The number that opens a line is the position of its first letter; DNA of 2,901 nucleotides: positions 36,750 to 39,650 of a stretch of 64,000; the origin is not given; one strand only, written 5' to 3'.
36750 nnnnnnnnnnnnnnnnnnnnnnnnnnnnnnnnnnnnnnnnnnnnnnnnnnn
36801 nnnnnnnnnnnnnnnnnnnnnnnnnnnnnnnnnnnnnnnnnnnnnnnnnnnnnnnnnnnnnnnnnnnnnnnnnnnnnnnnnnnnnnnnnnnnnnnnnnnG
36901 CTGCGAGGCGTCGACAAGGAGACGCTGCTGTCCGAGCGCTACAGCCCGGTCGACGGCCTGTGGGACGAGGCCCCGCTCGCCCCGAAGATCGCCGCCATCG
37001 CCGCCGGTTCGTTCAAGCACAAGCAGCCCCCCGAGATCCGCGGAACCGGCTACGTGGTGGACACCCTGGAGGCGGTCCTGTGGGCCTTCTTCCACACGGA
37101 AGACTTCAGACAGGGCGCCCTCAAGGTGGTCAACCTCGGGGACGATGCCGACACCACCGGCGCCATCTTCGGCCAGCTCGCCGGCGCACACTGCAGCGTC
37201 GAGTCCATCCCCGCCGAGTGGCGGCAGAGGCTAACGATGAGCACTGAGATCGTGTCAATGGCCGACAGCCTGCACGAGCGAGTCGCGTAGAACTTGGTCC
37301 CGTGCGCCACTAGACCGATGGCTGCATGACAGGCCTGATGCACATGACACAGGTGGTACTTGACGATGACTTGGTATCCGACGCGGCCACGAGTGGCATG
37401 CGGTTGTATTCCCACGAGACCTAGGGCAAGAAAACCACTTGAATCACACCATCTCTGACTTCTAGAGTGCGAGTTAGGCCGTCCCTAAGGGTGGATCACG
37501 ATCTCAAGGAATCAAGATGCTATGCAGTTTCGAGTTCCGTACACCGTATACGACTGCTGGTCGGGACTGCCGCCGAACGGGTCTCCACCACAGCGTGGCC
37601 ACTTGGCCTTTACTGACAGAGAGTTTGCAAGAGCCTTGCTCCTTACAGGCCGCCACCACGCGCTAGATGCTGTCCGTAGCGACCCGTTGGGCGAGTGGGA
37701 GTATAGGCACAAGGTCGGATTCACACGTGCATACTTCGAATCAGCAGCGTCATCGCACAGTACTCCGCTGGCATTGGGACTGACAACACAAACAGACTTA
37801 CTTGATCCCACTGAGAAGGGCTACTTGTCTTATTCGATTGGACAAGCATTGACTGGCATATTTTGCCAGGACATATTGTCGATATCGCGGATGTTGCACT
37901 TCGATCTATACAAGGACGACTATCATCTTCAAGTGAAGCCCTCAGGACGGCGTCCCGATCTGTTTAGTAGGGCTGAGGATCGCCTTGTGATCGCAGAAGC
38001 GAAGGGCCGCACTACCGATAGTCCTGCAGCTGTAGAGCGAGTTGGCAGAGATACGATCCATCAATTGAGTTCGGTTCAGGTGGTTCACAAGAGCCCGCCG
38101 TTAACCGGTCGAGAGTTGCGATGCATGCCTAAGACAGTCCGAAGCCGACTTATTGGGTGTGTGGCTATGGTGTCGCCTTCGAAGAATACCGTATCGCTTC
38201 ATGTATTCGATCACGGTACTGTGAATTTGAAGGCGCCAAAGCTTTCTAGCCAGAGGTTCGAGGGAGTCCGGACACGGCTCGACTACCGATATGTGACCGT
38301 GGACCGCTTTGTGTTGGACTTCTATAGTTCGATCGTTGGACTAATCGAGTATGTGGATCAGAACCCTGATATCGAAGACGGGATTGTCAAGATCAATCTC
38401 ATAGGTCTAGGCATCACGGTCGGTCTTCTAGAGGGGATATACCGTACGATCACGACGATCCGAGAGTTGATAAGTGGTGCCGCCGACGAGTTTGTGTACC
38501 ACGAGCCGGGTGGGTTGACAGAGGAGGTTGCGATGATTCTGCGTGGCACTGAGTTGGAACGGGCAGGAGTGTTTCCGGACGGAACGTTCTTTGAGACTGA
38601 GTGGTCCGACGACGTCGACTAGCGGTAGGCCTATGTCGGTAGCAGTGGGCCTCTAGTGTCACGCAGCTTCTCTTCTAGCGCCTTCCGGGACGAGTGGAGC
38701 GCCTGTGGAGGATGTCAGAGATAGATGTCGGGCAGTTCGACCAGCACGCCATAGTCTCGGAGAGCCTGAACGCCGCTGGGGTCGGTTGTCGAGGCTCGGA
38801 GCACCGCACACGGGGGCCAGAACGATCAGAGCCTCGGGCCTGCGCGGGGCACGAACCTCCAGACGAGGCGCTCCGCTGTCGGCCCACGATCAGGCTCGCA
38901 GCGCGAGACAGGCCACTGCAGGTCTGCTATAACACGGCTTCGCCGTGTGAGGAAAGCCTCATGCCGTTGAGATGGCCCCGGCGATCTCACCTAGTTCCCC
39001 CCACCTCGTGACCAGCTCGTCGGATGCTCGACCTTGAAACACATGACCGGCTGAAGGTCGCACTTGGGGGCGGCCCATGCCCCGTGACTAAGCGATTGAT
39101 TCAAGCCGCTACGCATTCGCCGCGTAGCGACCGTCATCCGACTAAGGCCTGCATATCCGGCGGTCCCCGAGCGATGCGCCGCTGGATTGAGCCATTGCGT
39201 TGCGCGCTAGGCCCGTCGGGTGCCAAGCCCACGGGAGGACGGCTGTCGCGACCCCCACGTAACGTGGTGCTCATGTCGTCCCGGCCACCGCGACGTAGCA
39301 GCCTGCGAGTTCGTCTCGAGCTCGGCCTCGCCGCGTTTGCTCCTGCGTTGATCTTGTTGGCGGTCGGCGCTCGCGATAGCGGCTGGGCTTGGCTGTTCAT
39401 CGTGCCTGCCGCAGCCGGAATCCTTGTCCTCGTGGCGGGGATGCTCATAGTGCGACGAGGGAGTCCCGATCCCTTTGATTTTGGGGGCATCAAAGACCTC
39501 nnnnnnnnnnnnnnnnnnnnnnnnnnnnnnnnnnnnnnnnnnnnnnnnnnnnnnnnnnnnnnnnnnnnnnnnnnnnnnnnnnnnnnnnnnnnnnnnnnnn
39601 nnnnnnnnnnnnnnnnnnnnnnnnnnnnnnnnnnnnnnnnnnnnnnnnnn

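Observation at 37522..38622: Orphan low-GC gene with a PD-(D/E)xK-like motif and no recognisable family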

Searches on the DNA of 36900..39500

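Call 55: search_rna_families(source=window, start=36900, end=39500, threshold=evalue, max_evalue=1)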
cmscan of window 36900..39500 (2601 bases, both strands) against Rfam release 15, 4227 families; matches with E-value up to 1: 1.
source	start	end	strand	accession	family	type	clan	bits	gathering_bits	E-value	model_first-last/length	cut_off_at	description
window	37033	37087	-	RF01781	ASdes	Gene; sRNA;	-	18.8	40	0.62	1-68/68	no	ASdes TB sRNA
